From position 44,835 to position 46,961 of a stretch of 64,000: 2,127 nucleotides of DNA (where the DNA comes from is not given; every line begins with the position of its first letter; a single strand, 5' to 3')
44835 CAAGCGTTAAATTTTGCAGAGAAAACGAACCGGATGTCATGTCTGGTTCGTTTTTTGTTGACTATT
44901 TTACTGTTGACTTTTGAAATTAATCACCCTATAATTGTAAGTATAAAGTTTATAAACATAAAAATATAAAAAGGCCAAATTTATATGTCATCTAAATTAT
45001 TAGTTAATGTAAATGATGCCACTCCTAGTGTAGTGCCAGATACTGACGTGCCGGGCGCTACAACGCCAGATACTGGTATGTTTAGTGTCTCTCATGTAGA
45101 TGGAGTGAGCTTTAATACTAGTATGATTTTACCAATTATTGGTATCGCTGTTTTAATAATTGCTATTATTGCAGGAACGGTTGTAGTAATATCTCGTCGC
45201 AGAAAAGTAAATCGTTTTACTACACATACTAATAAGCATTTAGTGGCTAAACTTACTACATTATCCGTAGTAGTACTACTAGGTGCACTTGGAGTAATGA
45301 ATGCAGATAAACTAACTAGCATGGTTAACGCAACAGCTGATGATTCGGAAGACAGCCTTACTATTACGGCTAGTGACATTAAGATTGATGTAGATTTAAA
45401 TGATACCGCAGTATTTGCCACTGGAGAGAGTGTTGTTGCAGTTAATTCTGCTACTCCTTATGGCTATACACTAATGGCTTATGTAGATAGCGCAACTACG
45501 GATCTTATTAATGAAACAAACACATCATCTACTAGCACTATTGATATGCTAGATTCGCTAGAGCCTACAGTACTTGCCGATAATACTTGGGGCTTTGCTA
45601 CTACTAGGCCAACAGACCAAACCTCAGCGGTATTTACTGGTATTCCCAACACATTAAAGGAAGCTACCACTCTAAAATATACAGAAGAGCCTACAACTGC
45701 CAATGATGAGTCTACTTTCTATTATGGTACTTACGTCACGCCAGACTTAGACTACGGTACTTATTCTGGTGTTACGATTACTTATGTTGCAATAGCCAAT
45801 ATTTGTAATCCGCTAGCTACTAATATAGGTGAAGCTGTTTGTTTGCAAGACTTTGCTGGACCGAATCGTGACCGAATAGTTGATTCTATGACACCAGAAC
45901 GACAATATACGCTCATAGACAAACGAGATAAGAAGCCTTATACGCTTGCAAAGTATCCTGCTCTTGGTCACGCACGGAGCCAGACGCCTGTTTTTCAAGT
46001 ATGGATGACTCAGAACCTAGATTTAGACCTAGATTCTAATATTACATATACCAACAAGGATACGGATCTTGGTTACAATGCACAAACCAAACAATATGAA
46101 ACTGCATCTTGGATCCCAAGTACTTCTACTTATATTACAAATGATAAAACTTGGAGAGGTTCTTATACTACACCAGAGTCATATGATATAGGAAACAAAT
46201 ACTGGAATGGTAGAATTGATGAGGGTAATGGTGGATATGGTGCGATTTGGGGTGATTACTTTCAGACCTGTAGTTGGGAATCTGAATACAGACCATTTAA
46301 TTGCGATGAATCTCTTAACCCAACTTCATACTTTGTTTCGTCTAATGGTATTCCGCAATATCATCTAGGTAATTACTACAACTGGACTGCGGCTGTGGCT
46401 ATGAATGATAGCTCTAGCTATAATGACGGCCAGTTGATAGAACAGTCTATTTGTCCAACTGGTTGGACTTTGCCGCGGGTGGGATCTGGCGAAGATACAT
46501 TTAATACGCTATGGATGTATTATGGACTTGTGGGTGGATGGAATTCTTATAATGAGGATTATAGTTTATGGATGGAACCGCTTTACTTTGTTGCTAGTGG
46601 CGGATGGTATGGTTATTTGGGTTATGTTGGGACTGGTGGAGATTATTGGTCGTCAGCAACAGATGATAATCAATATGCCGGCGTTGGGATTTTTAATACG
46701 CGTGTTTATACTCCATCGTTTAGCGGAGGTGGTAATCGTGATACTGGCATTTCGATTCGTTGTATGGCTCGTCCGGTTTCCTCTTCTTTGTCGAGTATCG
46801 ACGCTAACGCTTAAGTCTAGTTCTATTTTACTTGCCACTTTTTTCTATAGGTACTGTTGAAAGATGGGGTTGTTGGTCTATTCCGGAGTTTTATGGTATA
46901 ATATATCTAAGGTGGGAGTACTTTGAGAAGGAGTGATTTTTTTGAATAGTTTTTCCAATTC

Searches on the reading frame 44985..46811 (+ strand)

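Call 6: search_protein_families(library=pfam, proteins=[window:44985-46811:+], max_evalue=1)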
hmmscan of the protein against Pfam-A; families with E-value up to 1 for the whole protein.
window:44985-46811:+ (609 aa): 3 families
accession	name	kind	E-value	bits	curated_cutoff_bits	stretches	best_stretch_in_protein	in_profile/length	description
PF02665.19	Nitrate_red_gam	-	0.044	13.8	22.9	1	40-108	77-145/217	Nitrate reductase gamma subunit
PF02118.27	Srg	-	0.1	12.7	22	1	27-102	150-225/275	Srg family chemoreceptor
PF24357.1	TMD0_ABC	-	0.25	11.9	27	1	55-104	32-80/159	ABC transporter TMD0 domain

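Call 7: search_protein_families(library=ncbifam, proteins=[window:44985-46811:+], max_evalue=1)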
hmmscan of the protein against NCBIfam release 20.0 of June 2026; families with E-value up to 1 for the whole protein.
window:44985-46811:+ (609 aa): 2 families
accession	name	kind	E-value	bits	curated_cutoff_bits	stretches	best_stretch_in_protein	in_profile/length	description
TIGR02145.1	Fib_succ_major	domain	7.6e-10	39.7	41.65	2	461-594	46-174/176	FISUMP domain-containing protein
NF045529.2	Heimdall-CTERM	domain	0.76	10.3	24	0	57-74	7-26/26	Heimdall-CTERM domain-containing surface protein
